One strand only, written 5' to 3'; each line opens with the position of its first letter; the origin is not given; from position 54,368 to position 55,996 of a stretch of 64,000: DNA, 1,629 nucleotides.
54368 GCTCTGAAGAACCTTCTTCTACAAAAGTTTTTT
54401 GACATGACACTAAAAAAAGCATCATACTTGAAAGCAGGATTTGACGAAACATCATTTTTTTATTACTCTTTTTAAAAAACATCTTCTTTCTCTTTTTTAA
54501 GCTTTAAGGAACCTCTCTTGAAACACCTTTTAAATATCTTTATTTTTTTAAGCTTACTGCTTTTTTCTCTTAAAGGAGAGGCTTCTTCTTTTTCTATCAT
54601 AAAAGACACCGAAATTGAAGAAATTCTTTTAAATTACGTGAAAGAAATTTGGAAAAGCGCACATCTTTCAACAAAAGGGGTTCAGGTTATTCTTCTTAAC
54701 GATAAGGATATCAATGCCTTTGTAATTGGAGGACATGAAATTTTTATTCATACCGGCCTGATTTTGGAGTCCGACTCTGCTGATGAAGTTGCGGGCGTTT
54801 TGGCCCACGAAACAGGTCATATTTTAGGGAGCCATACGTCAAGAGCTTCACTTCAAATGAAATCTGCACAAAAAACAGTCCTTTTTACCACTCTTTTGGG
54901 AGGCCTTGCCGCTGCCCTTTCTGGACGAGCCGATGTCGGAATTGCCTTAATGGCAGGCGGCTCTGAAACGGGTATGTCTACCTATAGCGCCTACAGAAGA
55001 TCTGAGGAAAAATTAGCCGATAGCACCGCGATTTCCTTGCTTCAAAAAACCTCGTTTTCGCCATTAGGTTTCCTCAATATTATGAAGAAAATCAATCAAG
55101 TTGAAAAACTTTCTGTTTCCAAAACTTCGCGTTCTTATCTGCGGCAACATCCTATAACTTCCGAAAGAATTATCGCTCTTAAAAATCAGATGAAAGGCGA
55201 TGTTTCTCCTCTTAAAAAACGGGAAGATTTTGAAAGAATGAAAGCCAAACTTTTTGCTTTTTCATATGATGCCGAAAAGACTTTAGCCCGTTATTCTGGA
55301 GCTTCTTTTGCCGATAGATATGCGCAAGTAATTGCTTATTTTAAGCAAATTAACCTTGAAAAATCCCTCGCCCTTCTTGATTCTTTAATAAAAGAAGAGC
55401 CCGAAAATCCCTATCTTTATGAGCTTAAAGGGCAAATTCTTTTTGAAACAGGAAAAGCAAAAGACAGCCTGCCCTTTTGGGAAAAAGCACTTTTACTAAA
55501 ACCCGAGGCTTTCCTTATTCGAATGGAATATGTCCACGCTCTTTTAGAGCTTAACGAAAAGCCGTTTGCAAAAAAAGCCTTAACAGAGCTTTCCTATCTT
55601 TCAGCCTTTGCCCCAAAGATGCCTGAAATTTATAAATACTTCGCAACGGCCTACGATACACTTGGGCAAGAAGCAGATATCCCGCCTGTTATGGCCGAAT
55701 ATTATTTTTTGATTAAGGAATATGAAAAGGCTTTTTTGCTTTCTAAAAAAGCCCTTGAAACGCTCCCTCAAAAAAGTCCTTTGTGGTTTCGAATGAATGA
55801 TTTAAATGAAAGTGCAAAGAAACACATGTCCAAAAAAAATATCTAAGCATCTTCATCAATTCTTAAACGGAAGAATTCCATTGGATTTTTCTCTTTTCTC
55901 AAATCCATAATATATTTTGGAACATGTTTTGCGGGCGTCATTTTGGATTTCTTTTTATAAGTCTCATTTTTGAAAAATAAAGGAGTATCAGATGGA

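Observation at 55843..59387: Translationally coupled pair: pentapeptide-repeat/basic-tail protein plus orphan VirD4/TraG-type coupling ATPase in a housekeeping neighbourhood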

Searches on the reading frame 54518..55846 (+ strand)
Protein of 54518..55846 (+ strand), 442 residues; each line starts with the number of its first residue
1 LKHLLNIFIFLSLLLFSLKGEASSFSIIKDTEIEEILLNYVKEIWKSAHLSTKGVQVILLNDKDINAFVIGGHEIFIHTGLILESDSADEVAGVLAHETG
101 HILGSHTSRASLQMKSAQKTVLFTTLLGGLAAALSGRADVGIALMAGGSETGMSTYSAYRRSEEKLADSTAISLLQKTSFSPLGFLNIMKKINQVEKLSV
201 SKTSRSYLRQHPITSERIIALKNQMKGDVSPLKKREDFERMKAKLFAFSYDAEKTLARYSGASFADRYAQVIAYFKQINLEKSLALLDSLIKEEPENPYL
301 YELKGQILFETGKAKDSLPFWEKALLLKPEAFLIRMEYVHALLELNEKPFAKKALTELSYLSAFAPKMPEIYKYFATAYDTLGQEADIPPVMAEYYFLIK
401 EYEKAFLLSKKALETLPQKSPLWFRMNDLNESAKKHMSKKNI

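Call 89: search_protein_families(library=pfam, max_evalue=0.00001, proteins=[window:54518-55846:+])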
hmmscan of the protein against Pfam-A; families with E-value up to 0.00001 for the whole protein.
window:54518-55846:+ (442 aa): 2 families
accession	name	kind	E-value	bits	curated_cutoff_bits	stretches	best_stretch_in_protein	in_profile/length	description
PF01435.24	Peptidase_M48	-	8e-27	94.7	20.3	1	40-223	10-184/186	Peptidase family M48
PF14559.12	TPR_19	-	6.7e-06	26.8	25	0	272-307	33-68/68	Tetratricopeptide repeat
